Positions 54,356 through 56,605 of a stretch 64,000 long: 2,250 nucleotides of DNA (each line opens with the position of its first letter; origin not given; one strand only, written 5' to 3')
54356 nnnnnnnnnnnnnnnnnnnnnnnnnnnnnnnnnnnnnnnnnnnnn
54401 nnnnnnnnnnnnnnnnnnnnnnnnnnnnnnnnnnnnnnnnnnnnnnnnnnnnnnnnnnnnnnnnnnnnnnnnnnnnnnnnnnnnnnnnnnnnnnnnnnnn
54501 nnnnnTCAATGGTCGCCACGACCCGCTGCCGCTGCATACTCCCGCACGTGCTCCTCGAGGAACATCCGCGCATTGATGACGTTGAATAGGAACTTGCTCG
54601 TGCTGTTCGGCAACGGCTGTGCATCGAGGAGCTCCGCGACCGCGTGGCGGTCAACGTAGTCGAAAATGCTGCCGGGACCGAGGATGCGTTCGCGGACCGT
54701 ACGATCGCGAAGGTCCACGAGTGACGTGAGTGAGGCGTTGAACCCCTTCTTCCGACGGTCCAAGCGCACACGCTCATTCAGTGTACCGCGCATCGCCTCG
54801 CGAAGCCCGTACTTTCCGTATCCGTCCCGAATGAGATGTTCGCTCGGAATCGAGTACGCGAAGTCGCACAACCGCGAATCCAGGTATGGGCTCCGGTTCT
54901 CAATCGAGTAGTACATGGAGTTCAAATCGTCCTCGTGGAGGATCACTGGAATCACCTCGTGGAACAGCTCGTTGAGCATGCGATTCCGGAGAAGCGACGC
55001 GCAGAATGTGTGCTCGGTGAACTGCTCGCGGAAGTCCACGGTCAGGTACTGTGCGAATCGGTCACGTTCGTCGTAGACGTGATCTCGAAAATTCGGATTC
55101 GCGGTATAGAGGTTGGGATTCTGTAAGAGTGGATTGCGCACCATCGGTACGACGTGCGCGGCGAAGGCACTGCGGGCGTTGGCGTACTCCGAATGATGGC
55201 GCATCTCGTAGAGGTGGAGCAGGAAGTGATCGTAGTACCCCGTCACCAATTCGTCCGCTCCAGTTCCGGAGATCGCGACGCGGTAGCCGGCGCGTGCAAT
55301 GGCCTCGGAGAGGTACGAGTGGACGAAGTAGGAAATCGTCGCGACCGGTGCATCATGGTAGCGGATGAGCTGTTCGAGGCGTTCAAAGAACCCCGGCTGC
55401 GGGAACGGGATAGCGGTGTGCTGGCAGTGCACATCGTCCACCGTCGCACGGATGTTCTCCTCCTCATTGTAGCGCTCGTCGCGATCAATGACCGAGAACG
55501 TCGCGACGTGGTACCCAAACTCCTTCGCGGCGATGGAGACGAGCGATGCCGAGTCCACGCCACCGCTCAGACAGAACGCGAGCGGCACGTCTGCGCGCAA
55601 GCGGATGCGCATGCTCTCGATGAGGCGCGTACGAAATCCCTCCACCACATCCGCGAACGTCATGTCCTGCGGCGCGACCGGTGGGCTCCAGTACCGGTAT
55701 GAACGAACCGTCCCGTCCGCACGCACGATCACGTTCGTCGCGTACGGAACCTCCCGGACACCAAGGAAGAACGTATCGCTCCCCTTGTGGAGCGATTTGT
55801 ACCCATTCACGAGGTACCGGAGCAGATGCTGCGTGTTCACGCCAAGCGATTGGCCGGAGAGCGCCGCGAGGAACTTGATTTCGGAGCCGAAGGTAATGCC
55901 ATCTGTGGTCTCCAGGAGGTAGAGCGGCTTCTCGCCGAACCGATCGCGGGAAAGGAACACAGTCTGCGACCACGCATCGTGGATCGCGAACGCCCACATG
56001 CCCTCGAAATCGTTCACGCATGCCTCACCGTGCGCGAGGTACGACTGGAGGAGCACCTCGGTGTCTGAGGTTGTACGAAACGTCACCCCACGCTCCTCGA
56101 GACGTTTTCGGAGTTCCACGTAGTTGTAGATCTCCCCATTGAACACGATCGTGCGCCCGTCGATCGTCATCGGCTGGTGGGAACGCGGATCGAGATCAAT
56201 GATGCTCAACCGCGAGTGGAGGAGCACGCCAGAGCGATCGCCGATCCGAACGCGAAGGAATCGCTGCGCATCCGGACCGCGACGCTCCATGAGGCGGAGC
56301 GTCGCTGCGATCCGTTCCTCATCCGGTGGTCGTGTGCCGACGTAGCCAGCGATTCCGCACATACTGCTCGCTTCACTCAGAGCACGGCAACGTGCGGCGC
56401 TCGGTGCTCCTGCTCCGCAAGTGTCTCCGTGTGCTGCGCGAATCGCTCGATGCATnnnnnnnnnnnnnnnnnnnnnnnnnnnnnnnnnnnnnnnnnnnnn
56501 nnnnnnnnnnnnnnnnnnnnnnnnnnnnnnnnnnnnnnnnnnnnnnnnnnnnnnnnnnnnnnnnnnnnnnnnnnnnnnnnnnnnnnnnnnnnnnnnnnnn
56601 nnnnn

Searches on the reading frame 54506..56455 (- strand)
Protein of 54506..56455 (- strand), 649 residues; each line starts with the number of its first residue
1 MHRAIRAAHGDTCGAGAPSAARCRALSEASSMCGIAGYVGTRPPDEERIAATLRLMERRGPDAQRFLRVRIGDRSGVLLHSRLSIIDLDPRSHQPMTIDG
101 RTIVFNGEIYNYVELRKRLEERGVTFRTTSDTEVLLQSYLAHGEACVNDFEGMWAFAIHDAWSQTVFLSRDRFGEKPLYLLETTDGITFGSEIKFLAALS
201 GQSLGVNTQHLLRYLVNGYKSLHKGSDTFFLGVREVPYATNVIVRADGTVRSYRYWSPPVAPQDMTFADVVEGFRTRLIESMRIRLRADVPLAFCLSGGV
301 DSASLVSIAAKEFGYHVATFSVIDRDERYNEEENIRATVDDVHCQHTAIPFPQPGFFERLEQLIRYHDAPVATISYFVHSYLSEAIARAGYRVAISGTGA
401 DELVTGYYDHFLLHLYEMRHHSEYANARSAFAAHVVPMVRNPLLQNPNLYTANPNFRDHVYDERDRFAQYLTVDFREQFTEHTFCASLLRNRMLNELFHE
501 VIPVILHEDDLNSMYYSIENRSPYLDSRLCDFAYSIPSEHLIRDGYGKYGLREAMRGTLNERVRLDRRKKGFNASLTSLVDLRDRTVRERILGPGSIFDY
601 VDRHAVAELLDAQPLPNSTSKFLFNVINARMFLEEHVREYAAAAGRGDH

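Call 11: search_protein_families(library=pfam, proteins=[window:54506-56455:-], max_evalue=0.001)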
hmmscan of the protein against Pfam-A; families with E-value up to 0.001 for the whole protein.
window:54506-56455:- (649 aa): 4 families
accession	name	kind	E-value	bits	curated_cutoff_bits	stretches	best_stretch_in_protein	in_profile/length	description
PF00733.27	Asn_synthase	-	4.7e-52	178.2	21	1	274-615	2-333/354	Asparagine synthase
PF13537.11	GATase_7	-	3.4e-40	137.3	25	1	80-197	1-122/123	Glutamine amidotransferase domain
PF13522.11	GATase_6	-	2.3e-37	128.4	27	1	62-192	2-130/130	Glutamine amidotransferase domain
PF12481.13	DUF3700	-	4.2e-05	23.6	27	1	99-204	75-184/228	Aluminium induced protein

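Call 45: search_protein_families(library=ncbifam, proteins=[window:54506-56455:-], max_evalue=0.00001)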
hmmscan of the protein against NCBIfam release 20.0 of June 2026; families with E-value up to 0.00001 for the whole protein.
window:54506-56455:- (649 aa): 9 families
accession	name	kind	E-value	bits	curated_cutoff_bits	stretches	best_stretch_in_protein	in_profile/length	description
TIGR01536.1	asn_synth_AEB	equivalog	1.4e-113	380.7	267.1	1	33-572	1-517/517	asparagine synthase (glutamine-hydrolyzing)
TIGR03108.1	eps_aminotran_1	hypoth_equivalog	2.1e-82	277.8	816.9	2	32-419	1-385/628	XrtA/PEP-CTERM system amidotransferase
TIGR03104.1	trio_amidotrans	equivalog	7.9e-80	268.7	570.1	1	32-572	1-521/589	N-acetylglutaminylglutamine amidotransferase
NF033535.1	lass_lactam_cya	exception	1.2e-60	205.9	525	2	32-430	4-401/668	lasso peptide isopeptide bond-forming cyclase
NF006949.0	PRK09431.1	equivalog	5e-57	193.7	499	2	32-198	1-167/554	asparagine synthase B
NF033561.1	macrolact_Ik_Al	subfamily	1.5e-24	86.5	300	1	156-571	83-491/561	albusnodin/ikarugamycin family macrolactam cyclase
TIGR01134.1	purF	equivalog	4.7e-09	36.1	350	1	92-193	83-196/432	amidophosphoribosyltransferase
NF001484.0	PRK00331.1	subfamily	8.6e-09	34.3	381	1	101-139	95-136/601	isomerizing glutamine--fructose-6-phosphate transaminase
TIGR01135.1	glmS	equivalog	2.8e-07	29.4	418.05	1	102-156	95-159/607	glutamine--fructose-6-phosphate transaminase (isomerizing)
